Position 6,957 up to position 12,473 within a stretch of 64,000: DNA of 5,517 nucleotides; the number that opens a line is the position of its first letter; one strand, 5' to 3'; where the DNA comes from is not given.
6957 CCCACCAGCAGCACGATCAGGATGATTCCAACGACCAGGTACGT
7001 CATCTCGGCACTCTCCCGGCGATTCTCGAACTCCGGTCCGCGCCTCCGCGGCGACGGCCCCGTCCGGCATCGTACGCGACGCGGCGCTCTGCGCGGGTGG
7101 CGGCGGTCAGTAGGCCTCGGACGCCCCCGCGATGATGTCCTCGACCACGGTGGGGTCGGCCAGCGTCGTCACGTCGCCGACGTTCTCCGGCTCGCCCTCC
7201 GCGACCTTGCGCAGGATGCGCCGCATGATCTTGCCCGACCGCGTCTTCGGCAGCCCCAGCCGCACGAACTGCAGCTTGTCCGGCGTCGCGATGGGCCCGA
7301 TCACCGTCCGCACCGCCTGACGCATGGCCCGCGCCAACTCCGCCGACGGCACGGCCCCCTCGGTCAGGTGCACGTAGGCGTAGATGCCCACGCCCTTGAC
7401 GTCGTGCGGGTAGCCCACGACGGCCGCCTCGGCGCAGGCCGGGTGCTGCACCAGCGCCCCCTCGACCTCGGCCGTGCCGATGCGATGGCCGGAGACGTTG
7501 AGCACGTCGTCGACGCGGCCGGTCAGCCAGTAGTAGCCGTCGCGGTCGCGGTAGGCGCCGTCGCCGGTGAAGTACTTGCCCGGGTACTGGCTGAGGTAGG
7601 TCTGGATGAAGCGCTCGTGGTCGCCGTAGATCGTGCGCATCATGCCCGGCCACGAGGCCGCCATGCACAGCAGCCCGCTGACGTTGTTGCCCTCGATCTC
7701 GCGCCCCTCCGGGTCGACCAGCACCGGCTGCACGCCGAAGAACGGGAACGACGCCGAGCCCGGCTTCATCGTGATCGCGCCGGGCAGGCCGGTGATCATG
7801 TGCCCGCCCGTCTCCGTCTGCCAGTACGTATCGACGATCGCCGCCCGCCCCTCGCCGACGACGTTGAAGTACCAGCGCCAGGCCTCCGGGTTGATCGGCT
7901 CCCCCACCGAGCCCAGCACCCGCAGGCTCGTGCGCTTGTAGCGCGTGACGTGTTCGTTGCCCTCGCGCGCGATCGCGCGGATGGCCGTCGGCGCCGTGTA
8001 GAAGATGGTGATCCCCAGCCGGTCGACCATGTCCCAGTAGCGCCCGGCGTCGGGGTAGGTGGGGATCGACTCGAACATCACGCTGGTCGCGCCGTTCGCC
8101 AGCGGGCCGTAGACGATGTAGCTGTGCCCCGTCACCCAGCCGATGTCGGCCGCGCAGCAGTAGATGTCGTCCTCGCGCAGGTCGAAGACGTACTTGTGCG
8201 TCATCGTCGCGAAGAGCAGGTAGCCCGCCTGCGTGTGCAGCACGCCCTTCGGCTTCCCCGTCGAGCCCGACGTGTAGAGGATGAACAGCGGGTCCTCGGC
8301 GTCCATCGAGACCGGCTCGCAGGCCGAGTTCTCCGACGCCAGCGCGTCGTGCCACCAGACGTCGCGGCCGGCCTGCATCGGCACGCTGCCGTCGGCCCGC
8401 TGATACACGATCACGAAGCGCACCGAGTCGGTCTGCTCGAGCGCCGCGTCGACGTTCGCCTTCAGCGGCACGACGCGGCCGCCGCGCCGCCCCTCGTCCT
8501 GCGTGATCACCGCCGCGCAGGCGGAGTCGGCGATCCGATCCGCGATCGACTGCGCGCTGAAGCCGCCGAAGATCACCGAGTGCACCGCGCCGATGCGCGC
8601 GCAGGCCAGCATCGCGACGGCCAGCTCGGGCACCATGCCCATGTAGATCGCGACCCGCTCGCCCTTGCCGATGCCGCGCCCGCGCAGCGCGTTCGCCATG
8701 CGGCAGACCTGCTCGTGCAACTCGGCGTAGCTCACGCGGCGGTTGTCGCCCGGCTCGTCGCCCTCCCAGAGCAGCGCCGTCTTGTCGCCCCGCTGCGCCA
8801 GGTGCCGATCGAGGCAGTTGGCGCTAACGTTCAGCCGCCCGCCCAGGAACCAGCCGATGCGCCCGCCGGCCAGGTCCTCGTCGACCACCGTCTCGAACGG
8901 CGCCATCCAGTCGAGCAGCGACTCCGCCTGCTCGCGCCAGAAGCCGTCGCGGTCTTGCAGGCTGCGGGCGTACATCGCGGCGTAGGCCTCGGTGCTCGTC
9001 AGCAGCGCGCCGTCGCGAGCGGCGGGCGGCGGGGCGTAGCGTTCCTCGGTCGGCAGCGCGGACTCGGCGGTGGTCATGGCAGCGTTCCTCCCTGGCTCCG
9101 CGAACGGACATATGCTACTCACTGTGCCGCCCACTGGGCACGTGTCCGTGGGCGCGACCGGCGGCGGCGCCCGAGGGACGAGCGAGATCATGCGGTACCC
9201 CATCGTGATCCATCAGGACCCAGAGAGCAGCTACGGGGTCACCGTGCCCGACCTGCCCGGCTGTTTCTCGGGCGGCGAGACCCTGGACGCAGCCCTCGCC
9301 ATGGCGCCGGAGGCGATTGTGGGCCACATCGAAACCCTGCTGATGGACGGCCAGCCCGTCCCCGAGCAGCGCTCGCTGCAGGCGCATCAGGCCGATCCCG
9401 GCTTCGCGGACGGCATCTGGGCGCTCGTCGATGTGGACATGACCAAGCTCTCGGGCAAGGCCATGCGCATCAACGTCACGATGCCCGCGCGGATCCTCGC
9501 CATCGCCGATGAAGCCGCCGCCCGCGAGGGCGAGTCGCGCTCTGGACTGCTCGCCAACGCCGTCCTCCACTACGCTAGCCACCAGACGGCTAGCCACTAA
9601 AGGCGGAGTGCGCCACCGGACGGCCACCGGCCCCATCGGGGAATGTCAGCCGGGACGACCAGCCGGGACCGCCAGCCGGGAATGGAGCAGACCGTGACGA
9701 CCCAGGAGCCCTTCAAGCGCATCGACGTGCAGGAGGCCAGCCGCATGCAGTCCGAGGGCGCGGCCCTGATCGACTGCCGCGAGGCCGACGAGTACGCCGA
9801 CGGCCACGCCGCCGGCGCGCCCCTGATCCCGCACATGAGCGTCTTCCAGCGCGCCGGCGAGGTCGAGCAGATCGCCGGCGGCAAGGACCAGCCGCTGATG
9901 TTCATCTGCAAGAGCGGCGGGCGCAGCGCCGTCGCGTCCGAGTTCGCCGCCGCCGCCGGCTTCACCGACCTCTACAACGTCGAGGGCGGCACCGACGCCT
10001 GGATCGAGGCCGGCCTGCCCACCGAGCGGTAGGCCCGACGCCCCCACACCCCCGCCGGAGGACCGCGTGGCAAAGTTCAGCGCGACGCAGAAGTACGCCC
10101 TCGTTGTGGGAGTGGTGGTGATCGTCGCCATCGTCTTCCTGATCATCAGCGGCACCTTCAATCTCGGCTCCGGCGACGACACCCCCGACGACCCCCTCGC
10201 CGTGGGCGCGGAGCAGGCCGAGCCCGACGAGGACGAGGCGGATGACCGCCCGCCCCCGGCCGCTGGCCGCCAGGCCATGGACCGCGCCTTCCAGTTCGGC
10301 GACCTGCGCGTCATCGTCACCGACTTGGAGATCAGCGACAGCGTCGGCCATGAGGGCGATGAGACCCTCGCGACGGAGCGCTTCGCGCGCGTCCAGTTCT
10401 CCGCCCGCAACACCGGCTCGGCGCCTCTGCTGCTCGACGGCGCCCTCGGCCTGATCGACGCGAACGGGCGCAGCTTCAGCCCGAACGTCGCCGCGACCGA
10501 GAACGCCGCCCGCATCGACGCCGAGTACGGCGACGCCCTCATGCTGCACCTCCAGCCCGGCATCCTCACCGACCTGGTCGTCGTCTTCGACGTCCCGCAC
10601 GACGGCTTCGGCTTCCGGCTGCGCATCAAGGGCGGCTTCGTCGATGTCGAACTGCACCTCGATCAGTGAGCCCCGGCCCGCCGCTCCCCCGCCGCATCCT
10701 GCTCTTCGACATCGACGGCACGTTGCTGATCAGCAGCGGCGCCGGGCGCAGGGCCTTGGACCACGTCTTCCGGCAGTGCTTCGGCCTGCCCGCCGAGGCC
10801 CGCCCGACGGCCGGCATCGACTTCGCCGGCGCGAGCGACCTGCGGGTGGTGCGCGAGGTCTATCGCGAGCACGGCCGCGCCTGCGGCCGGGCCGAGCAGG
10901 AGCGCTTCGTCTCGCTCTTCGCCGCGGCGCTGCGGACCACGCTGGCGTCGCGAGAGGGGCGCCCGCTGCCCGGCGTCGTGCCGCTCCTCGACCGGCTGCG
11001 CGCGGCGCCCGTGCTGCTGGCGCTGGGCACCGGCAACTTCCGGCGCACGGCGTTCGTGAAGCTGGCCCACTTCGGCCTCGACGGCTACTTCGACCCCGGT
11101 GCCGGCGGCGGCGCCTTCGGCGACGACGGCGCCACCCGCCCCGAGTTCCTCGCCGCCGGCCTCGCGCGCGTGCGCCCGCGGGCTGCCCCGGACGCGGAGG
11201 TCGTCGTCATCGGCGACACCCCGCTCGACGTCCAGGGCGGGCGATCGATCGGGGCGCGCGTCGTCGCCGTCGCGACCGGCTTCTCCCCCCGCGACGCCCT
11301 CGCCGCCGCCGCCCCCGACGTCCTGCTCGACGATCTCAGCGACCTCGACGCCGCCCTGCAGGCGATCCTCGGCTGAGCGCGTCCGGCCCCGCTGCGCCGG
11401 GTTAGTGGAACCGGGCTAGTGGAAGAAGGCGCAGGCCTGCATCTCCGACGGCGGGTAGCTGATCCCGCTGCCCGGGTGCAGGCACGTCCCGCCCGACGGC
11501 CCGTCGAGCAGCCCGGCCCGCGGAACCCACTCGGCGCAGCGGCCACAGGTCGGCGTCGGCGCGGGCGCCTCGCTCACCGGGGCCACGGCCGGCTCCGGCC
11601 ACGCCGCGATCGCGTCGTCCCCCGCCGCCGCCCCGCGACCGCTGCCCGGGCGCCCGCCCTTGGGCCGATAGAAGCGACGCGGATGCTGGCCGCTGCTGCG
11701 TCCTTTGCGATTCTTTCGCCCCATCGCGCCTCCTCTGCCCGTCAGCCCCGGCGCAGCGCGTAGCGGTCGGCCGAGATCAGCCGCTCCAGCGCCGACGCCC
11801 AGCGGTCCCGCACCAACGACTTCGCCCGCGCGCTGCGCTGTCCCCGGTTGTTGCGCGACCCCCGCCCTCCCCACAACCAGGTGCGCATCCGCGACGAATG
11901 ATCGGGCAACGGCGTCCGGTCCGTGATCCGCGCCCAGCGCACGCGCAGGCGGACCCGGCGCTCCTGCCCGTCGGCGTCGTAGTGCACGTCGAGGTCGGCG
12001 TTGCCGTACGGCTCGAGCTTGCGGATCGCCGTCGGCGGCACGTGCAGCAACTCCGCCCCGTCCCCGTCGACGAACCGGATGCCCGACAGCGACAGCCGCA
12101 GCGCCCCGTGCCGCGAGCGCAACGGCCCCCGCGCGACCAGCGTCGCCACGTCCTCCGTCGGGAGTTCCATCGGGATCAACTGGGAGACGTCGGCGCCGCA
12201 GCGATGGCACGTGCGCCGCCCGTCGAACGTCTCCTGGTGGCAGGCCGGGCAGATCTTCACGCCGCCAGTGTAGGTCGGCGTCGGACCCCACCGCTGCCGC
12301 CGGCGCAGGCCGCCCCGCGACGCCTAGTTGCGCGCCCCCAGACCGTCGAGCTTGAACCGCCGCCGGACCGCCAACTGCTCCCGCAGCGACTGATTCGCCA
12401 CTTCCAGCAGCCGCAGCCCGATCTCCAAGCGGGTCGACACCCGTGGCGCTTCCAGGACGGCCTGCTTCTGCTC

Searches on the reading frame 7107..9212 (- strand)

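Call 44: search_protein_families(library=pfam, proteins=[window:7107-9212:-], max_evalue=0.0001)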
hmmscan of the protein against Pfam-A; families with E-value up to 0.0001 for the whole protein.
window:7107-9212:- (701 aa): 3 families
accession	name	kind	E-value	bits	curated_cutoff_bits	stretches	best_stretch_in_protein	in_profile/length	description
PF00501.34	AMP-binding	-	1.4e-90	304.3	29.9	1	135-528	2-383/384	AMP-binding enzyme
PF13193.12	AMP-binding_C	-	5.4e-21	75.7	24.5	1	582-661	1-76/76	AMP-binding enzyme C-terminal domain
PF16177.11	ACAS_N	-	2.4e-19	69.3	27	1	77-133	1-55/55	Acetyl-coenzyme A synthetase N-terminus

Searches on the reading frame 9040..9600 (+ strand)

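Call 44: search_protein_families(library=pfam, proteins=[window:9040-9600:+], max_evalue=0.0001)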
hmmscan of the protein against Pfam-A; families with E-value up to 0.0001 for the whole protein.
window:9040-9600:+ (186 aa): 1 family
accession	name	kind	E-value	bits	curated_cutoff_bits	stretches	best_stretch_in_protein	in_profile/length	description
PF15919.11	HicB_lk_antitox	-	5.8e-45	152.9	27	1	53-174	1-122/123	HicB_like antitoxin of bacterial toxin-antitoxin system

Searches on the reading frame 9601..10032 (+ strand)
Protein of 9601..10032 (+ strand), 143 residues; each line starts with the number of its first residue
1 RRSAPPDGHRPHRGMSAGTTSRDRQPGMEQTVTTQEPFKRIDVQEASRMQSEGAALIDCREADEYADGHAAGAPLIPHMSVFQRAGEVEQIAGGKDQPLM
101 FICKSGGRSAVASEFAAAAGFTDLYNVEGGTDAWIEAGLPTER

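Call 44: search_protein_families(library=pfam, proteins=[window:9601-10032:+], max_evalue=0.0001)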
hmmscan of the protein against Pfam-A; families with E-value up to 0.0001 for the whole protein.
window:9601-10032:+ (143 aa): 1 family
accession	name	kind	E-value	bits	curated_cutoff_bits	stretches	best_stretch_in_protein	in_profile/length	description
PF00581.25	Rhodanese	-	1.3e-15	58.1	22.2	1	44-136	3-101/102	Rhodanese-like domain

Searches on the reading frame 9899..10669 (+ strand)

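Call 44: search_protein_families(library=pfam, proteins=[window:9899-10669:+], max_evalue=0.0001)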
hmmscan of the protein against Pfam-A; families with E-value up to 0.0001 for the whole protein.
window:9899-10669:+ (256 aa): 1 family
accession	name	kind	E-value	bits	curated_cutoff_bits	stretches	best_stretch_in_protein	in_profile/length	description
PF11611.13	DUF4352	-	1.5e-06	28.9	25.9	1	128-246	4-115/122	Domain of unknown function (DUF4352)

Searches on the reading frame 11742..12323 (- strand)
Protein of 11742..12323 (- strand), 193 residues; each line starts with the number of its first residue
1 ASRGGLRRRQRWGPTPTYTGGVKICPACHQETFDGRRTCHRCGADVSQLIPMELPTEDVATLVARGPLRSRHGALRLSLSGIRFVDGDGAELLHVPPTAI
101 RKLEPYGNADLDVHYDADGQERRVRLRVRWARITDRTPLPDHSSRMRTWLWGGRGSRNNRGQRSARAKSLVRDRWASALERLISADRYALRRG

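Call 45: search_protein_families(library=pfam, proteins=[window:11742-12323:-], max_evalue=0.0001)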
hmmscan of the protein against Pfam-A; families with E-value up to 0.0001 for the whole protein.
window:11742-12323:- (193 aa): 0 families

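Call 51: search_protein_families(library=pfam, proteins=[window:11742-12323:-], max_evalue=0.001)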
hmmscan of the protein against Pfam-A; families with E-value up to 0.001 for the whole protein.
window:11742-12323:- (193 aa): 1 family
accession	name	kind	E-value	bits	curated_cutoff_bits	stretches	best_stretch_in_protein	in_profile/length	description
PF18912.6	DZR_2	-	0.00081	19.6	27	0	21-47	20-47/56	Double zinc ribbon domain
